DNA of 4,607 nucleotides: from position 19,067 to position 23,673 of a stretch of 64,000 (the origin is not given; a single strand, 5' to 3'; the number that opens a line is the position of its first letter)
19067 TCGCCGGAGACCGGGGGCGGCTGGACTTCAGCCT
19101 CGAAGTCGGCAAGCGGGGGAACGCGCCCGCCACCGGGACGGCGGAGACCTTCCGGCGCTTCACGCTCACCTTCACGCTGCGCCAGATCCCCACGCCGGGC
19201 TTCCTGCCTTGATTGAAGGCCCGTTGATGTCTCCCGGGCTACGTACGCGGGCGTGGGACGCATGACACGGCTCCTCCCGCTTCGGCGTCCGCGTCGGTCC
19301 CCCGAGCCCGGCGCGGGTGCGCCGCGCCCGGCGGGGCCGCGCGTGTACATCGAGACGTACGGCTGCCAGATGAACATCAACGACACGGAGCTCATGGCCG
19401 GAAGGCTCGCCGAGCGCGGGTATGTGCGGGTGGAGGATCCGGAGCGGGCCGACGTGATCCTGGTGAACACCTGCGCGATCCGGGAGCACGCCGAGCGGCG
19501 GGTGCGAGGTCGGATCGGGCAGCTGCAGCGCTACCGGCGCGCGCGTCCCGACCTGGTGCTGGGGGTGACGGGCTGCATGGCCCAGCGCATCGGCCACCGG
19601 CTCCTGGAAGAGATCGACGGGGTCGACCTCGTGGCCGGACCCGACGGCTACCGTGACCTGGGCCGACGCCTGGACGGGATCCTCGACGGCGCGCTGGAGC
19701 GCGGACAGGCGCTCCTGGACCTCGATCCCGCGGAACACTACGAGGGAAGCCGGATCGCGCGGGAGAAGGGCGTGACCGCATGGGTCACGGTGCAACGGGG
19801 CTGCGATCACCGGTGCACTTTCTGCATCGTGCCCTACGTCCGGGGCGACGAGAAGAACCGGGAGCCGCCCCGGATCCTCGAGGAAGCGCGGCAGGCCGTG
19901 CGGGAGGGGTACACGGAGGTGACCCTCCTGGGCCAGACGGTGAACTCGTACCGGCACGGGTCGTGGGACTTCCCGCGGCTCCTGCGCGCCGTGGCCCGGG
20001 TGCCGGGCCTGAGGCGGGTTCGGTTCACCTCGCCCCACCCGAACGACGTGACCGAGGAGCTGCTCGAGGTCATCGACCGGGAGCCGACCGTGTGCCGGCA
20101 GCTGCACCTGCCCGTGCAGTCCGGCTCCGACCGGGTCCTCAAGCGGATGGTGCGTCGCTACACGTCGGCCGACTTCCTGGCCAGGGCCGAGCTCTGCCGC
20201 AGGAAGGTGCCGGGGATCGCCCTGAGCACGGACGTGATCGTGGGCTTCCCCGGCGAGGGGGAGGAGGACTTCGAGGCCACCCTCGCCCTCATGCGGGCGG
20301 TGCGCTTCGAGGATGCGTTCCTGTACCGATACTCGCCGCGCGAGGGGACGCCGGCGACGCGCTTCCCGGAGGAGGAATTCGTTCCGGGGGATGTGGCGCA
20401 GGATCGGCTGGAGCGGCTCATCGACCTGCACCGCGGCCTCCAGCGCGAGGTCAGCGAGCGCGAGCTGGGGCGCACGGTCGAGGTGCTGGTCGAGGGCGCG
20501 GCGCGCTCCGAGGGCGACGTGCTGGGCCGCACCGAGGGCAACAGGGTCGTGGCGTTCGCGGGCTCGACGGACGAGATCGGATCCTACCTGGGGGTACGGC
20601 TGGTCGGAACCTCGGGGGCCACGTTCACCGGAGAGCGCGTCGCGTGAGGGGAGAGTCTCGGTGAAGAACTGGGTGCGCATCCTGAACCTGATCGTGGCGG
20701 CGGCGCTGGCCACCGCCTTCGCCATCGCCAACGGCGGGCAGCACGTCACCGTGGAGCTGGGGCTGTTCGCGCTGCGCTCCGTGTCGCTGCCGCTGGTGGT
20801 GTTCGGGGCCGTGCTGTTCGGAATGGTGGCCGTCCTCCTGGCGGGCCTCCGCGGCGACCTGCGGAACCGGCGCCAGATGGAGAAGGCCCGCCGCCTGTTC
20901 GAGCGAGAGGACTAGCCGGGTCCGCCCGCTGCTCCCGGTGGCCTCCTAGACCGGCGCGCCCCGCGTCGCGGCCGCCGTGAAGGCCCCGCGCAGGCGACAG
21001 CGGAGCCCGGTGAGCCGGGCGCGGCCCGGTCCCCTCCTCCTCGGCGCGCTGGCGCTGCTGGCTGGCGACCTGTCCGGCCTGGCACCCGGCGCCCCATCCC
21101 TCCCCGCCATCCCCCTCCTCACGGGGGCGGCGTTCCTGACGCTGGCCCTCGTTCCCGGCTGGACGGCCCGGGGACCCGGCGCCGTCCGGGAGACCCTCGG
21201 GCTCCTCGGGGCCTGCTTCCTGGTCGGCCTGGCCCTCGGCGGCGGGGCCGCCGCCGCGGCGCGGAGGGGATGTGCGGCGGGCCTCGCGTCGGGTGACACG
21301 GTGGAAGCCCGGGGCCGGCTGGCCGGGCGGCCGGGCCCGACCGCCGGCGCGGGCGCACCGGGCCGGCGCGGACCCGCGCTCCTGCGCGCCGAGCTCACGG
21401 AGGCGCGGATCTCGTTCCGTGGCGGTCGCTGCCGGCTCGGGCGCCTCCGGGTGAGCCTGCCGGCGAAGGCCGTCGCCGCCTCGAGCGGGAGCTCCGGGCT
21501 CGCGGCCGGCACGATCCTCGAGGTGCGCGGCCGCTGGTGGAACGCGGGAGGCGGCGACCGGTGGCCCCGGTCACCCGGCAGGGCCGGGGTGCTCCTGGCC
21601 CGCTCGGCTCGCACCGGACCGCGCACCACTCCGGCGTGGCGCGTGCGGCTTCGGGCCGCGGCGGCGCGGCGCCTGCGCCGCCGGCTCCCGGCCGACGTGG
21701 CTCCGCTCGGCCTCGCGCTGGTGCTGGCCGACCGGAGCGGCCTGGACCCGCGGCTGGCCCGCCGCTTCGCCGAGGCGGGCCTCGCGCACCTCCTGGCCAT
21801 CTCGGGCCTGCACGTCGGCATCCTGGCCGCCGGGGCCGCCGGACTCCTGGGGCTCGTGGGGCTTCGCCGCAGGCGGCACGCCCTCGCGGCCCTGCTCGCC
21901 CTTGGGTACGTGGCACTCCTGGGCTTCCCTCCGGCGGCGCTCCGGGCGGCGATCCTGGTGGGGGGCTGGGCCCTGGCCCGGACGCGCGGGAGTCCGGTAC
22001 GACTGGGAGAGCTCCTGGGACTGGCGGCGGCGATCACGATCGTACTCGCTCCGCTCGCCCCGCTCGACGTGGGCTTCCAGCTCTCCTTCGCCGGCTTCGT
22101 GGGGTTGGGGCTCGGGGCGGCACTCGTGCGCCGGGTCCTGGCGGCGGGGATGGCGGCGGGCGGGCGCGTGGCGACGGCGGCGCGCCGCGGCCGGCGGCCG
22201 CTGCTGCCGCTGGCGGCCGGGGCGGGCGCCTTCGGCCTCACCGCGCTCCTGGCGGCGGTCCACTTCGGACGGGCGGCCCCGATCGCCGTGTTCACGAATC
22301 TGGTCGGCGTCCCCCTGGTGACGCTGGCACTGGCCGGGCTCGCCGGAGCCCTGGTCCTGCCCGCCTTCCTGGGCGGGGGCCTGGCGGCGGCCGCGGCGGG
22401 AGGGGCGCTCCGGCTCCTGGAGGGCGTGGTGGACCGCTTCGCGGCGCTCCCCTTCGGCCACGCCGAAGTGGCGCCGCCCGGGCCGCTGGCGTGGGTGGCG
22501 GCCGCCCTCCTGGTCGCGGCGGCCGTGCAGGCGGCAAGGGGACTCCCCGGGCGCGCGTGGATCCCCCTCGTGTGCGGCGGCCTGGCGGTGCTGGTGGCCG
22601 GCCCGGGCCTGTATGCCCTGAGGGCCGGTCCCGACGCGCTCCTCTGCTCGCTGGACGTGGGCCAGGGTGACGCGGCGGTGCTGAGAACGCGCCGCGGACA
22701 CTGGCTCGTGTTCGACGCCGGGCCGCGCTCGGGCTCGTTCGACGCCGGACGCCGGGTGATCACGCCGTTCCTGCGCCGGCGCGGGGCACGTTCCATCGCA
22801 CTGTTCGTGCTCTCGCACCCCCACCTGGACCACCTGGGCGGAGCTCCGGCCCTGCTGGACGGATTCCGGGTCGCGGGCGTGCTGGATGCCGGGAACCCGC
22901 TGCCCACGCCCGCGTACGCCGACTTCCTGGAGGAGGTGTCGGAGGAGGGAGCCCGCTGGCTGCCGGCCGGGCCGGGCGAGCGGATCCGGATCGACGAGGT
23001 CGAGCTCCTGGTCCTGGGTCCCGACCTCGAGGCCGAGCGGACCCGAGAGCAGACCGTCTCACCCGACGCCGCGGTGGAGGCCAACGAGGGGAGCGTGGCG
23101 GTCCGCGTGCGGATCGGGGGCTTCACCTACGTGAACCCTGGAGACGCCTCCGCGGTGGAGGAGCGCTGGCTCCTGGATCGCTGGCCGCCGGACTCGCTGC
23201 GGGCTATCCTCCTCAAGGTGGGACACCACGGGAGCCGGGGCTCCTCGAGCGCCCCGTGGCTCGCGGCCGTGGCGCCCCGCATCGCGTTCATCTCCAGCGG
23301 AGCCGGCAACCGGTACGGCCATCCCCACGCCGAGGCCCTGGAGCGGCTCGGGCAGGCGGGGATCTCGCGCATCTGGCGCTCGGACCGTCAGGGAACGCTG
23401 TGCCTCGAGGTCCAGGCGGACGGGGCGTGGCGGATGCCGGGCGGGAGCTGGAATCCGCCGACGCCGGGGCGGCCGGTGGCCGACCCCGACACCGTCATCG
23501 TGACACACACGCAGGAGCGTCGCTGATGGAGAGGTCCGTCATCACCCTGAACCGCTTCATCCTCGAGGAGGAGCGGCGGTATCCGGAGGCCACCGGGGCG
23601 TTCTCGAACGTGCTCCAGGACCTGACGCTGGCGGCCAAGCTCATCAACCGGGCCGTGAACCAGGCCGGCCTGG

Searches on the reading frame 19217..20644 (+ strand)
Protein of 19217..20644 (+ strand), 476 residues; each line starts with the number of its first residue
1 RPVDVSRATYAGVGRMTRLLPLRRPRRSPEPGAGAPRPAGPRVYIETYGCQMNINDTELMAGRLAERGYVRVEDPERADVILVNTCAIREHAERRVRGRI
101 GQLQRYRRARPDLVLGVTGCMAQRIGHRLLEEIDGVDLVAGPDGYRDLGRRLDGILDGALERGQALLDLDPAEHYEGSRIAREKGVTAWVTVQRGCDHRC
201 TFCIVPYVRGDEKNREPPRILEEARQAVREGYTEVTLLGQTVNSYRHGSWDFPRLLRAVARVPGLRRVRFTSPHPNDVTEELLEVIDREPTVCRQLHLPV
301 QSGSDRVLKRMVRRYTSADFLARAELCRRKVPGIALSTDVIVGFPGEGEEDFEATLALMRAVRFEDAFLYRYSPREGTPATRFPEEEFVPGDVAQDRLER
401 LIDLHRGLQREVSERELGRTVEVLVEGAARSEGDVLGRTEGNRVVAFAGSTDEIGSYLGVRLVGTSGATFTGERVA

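Call 23: search_protein_families(library=pfam, proteins=[window:19217-20644:+], max_evalue=0.0001)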
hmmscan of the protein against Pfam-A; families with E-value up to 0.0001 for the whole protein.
window:19217-20644:+ (476 aa): 3 families
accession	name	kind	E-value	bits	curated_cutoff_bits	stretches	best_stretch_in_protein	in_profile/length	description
PF00919.26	UPF0004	-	1.1e-31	109.1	27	1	42-141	1-98/98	Uncharacterized protein family UPF0004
PF04055.27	Radical_SAM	-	1.7e-29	103.6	29.5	1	191-358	2-165/166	Radical SAM superfamily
PF01938.26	TRAM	-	3.8e-08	33.5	21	1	415-461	2-47/61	TRAM domain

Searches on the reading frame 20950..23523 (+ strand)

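Call 25: search_protein_families(library=pfam, proteins=[window:20950-23523:+], max_evalue=0.0001)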
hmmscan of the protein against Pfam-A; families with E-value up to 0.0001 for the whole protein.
window:20950-23523:+ (858 aa): 3 families
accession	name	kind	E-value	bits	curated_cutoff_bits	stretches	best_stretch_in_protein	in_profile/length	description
PF03772.21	Competence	-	1.1e-41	143.4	23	1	257-526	1-264/270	Competence protein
PF00753.33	Lactamase_B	-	1.1e-11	45.5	22.7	1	569-783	2-194/196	Metallo-beta-lactamase superfamily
PF12706.13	Lactamase_B_2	-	6.8e-07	29.5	27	1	584-686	1-103/200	Beta-lactamase superfamily domain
